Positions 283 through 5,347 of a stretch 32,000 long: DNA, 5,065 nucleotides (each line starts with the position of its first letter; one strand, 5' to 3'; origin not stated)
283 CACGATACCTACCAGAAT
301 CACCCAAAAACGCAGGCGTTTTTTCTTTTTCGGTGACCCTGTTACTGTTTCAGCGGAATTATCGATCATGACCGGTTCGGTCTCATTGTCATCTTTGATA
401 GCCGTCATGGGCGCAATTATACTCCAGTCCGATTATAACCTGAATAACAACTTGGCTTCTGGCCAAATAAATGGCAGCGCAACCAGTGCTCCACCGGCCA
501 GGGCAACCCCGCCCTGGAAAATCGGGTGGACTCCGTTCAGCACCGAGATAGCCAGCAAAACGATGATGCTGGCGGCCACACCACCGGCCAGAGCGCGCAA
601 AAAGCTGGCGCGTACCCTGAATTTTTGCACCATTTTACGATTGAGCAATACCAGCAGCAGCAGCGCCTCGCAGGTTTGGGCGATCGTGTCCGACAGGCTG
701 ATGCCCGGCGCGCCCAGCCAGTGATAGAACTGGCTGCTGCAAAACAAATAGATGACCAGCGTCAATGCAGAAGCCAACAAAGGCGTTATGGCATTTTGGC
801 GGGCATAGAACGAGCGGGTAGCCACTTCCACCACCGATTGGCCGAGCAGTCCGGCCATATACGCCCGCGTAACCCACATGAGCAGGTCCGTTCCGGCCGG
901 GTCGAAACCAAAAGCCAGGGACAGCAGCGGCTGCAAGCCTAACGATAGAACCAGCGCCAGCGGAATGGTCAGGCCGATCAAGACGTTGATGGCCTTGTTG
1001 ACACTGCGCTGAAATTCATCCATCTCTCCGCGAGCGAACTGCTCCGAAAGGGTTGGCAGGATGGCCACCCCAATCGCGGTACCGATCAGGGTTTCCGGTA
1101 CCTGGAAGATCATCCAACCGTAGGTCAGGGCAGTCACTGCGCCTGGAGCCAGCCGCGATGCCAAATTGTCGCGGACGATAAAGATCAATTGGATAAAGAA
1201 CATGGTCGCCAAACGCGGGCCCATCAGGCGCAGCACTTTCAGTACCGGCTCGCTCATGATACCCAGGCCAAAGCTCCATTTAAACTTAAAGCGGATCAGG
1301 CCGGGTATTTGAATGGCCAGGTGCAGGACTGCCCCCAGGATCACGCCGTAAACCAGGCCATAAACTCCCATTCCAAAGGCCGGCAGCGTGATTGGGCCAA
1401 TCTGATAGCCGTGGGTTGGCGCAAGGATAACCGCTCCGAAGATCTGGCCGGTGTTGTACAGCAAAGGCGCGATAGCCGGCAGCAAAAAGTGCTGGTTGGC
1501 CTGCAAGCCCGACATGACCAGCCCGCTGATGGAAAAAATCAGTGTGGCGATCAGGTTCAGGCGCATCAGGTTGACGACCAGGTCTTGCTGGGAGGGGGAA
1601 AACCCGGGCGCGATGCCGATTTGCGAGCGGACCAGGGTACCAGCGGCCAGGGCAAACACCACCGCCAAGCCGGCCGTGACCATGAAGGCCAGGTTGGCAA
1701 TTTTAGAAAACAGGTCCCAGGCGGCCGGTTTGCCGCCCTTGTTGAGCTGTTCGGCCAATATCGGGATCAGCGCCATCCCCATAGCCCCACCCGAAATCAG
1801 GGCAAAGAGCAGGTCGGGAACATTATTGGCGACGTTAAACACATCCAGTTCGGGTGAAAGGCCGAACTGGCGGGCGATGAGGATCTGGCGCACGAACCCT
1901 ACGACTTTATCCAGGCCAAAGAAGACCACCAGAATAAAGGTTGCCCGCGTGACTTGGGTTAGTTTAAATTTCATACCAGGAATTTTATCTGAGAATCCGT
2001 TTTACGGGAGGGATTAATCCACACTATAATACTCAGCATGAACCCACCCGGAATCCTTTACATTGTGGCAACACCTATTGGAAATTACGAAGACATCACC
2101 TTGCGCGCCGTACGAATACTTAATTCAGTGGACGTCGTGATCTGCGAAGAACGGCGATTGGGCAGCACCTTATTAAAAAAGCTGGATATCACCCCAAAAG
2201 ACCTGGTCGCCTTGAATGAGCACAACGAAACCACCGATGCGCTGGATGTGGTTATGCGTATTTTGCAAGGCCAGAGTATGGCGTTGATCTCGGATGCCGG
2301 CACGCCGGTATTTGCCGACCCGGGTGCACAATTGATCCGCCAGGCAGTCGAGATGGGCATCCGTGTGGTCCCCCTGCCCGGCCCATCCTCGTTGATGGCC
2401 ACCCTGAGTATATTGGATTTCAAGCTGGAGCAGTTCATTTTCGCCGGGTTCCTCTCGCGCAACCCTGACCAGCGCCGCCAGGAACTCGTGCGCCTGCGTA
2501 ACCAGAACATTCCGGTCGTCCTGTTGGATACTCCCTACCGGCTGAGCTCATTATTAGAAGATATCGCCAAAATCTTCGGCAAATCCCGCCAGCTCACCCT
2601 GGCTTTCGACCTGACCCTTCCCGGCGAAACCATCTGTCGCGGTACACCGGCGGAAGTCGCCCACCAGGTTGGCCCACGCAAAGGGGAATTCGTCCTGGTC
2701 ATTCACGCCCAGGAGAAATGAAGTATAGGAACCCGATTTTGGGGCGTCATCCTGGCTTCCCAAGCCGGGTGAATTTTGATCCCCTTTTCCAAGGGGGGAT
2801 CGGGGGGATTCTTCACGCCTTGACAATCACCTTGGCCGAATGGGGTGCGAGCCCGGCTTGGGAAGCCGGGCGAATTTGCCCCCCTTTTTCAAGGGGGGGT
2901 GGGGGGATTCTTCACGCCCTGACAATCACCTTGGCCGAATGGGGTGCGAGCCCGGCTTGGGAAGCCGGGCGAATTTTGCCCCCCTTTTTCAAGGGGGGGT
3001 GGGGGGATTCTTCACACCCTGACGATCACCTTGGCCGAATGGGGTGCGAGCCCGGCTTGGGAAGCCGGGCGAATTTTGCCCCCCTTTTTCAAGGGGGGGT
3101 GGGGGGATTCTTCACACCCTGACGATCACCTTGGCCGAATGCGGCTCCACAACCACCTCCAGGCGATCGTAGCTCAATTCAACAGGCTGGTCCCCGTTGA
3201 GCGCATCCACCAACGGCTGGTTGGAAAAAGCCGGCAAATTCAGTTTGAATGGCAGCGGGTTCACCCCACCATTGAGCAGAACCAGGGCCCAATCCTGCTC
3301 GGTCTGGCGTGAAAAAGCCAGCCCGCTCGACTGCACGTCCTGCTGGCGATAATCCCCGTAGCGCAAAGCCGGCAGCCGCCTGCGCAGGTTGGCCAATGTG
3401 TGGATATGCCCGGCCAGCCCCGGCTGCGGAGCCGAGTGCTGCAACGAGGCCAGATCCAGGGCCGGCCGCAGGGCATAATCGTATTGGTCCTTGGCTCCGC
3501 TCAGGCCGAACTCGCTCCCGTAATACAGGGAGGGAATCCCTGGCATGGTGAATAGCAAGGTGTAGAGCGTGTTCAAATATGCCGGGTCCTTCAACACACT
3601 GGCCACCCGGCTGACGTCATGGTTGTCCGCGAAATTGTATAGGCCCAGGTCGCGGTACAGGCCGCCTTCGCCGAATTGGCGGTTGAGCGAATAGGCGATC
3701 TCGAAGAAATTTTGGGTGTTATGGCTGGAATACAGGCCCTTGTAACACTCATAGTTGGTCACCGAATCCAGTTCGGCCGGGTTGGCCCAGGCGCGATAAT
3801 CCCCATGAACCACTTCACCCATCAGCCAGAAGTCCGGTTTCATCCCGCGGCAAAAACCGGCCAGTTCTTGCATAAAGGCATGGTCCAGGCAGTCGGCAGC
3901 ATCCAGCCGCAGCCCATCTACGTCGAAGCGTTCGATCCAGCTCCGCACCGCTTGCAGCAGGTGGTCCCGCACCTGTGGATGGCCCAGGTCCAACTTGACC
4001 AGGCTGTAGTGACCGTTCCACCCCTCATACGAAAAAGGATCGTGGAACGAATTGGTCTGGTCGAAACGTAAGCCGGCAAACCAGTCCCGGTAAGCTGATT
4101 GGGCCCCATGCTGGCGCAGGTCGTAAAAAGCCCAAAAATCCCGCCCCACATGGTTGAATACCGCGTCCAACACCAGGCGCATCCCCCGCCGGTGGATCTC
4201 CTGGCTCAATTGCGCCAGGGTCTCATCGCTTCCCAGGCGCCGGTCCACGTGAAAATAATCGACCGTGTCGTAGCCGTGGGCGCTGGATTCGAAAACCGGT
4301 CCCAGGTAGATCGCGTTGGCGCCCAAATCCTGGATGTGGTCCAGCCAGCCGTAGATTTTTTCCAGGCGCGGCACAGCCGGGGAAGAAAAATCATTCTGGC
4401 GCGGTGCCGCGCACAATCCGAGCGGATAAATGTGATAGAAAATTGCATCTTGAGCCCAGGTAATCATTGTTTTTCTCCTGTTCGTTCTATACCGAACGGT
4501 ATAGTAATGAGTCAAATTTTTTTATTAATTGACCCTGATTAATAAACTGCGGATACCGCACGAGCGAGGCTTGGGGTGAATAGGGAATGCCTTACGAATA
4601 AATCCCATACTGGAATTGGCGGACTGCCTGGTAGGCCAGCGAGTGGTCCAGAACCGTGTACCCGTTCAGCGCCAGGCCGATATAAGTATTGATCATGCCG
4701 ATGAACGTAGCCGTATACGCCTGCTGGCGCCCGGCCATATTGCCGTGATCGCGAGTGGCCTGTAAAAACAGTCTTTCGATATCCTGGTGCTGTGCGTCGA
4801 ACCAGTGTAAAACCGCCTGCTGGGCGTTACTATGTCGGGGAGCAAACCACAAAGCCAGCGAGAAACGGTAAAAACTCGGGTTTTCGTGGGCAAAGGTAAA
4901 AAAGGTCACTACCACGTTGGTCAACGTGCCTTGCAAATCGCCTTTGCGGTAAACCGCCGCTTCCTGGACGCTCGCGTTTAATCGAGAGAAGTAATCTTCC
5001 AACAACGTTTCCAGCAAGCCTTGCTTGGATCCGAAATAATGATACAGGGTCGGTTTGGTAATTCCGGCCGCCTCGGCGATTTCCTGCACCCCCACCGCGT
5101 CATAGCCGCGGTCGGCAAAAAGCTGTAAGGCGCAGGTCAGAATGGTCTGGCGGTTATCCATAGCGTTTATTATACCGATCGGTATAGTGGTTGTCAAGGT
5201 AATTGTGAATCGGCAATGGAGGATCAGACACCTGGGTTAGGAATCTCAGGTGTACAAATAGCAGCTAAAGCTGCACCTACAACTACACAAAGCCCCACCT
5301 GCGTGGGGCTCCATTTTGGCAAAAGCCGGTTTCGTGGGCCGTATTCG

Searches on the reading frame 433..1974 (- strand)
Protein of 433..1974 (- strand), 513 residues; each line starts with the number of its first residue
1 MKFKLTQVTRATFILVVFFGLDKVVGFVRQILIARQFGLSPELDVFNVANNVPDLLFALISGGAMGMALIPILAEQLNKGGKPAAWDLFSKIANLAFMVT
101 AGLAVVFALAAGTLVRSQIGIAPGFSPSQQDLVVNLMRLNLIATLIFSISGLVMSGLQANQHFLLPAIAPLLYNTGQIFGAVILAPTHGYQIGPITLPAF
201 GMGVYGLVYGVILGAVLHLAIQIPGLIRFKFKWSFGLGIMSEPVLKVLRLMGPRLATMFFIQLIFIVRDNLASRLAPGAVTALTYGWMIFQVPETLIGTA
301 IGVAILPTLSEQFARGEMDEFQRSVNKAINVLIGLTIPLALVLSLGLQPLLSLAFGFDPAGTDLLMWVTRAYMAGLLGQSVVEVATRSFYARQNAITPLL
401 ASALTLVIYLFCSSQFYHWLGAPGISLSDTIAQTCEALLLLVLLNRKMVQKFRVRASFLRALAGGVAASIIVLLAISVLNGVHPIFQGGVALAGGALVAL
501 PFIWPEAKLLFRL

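Call 7: search_protein_families(library=pfam, proteins=[window:433-1974:-], max_evalue=0.00001)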
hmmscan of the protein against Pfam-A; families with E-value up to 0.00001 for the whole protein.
window:433-1974:- (513 aa): 1 family
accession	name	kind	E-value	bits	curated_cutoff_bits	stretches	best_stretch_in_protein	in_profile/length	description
PF03023.19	MurJ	-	1.6e-70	238.4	27.4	1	33-479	1-436/451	Lipid II flippase MurJ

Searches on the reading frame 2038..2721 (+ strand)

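Call 7: search_protein_families(library=pfam, proteins=[window:2038-2721:+], max_evalue=0.00001)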
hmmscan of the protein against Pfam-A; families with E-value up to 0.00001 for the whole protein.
window:2038-2721:+ (227 aa): 1 family
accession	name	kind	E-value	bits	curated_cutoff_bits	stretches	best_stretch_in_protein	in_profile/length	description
PF00590.25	TP_methylase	-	2.7e-28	99.8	27.8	1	7-207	2-211/212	Tetrapyrrole (Corrin/Porphyrin) Methylases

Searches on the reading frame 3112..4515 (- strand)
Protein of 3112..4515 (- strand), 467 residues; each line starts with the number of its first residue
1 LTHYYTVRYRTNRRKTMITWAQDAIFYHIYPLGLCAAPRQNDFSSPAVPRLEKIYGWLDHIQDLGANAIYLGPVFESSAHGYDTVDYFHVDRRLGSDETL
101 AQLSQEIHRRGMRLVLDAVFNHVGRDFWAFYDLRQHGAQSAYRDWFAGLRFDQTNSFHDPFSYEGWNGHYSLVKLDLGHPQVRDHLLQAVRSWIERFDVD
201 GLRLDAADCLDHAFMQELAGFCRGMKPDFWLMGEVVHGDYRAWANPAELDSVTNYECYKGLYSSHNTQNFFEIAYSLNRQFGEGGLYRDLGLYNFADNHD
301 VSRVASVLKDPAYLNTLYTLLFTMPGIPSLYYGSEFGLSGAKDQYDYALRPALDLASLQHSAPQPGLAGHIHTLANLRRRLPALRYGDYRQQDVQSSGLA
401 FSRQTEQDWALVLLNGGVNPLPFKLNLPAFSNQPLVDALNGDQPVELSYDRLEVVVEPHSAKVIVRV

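Call 7: search_protein_families(library=pfam, proteins=[window:3112-4515:-], max_evalue=0.00001)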
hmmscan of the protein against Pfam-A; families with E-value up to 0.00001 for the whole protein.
window:3112-4515:- (467 aa): 1 family
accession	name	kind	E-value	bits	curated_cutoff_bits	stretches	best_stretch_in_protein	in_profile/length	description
PF00128.31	Alpha-amylase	-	3.2e-49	168.8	22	1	55-342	22-360/446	Alpha amylase, catalytic domain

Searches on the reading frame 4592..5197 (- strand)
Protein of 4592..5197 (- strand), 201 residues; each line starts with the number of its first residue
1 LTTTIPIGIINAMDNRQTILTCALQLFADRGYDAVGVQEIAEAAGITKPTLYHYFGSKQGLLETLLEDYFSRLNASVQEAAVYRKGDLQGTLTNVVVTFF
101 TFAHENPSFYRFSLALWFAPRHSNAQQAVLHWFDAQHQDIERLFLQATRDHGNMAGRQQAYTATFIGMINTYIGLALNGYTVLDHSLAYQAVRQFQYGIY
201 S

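Call 7: search_protein_families(library=pfam, proteins=[window:4592-5197:-], max_evalue=0.00001)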
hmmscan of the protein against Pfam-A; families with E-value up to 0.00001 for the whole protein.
window:4592-5197:- (201 aa): 1 family
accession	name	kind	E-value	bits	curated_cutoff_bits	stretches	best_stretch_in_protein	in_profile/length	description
PF00440.29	TetR_N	-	4e-20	71.8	24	1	19-63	1-45/47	Bacterial regulatory proteins, tetR family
